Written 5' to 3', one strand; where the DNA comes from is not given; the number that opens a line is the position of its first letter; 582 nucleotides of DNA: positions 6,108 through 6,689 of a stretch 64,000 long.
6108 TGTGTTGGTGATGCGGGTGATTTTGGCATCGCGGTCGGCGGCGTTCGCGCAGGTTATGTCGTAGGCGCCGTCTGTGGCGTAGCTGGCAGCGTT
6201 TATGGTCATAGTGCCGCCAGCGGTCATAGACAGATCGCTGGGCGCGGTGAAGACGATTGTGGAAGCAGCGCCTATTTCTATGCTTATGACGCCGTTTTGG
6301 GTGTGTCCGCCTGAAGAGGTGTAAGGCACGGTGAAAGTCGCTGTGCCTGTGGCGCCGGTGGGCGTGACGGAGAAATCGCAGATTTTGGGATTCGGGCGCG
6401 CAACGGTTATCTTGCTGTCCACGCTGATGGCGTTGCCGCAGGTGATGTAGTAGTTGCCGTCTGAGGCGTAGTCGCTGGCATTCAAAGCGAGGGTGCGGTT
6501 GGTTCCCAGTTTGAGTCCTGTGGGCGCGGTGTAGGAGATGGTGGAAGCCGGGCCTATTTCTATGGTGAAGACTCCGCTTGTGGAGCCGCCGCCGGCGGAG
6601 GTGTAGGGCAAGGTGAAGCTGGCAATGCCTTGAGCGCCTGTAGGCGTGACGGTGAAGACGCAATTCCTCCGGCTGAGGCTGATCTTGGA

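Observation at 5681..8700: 2.9-kb surface-protein gene inserted between ~66-bp direct duplications of the serA/amidohydrolase bidirectional start region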

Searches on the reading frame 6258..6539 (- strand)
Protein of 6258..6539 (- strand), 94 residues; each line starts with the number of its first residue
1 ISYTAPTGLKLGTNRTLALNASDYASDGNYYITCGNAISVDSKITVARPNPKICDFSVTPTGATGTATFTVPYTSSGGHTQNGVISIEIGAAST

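Call 39: predict_structure(alignment_id=A3)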
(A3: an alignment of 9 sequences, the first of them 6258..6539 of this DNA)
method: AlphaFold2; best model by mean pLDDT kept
length: 94 residues; sequences in the alignment: 9
mean_pLDDT: 94.4   pTM: 0.84
mean pLDDT of the five models: 94.4, 93.7, 93.5, 93.0, 92.8
residues with pLDDT >= 90: 87; 70-90: 4; 50-70: 2; < 50: 1
segments of 3 or more residues with pLDDT < 50: none
pLDDT, mean of each block of 10 residues (from residue 1): 95 94 95 97 96 94 96 96 97 65
secondary structure, 60 per line:
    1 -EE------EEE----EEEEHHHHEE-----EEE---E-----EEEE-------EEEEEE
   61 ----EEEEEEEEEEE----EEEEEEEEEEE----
elements in order: E10-12 E17-20 H21-24 E32-34 E44-47 E55-60 E65-75 E80-90

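Call 42: fold_search(model_id=the predicted structure, library=pdb)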
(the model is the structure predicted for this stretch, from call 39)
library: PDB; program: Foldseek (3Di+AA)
matches with E <= 10: 1466; with E <= 0.001: 0
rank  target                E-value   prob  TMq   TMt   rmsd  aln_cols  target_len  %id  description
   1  2yhg                  1.0e-03  1.00  0.63  0.17   3.3        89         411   11  Ab initio phasing of a nucleoside hydrolase-related hypothetical protein from Saccharophagus degradans that is associate (released 2011-08-03)
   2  7kpn_Z                1.3e-03  1.00  0.54  0.57   4.9        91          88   12  Adeno-associated virus serotype 5 in complex with the cellular receptor AAVR at 2.5 Angstroms resolution, AAV5 AAVR (released 2020-12-16)
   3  4m02                  1.3e-03  1.00  0.61  0.38   3.2        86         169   15  Middle fragment(residues 494-663) of the binding region of SraP (released 2014-06-18)
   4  2yrl_MODEL_1_A        1.7e-03  1.00  0.68  0.63   3.3        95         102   14  Solution structure of the PKD domain from KIAA 1837 protein (released 2007-10-02)
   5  8jou_B                1.8e-03  1.00  0.56  0.59   4.1        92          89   12  Fiber I and fiber-tail-adaptor of phage GP4 (released 2024-01-03)
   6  6dms                  2.2e-03  1.00  0.57  0.10   4.0        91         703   19  Endo-fucoidan hydrolase MfFcnA4_H294Q from glycoside hydrolase family 107 (released 2018-10-03)
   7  3m86_B                3.7e-03  0.99  0.41  0.38   8.1       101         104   19  Crystal structure of the cysteine protease inhibitor, EhICP2, from Entamoeba histolytica (released 2011-02-02)
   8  6s5w_A                4.3e-03  1.00  0.64  0.58   5.0       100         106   13  Structure of Rib domain 'Rib Long' from Lactobacillus acidophilus (released 2019-12-11)
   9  6dlh                  4.8e-03  1.00  0.57  0.10   3.9        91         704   19  Endo-fucoidan hydrolase MfFcnA4 from glycoside hydrolase family 107 (released 2018-10-03)
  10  5n4h                  5.1e-03  1.00  0.50  0.24   6.2       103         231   16  Crystal structure of the D109N mutant of the mouse alpha-Dystroglycan N-terminal region (released 2017-11-01)
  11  1m42                  5.4e-03  0.99  0.42  0.40   7.7       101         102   15  Solution structure of apoCopC from Pseudomonas syringae (released 2002-11-06)
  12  5aea_A                5.4e-03  0.99  0.39  0.38   6.0        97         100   13  Crystal structure of human NCAM domain 1 (released 2016-04-13)
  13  6tct_A                6.3e-03  1.00  0.60  0.48   3.6        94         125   12  MakD from the mak operon of Vibrio cholerae (released 2020-11-18)
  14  6tpb_MODEL_1_A        6.7e-03  0.99  0.44  0.43   7.6        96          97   20  NMR structure of the apo-form of Pseudomonas fluorescens CopC (released 2021-01-13)
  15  5n30                  7.1e-03  1.00  0.47  0.23   6.4       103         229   16  Crystal structure of the V72I mutant of the mouse alpha-Dystroglycan N-terminal region (released 2017-11-01)
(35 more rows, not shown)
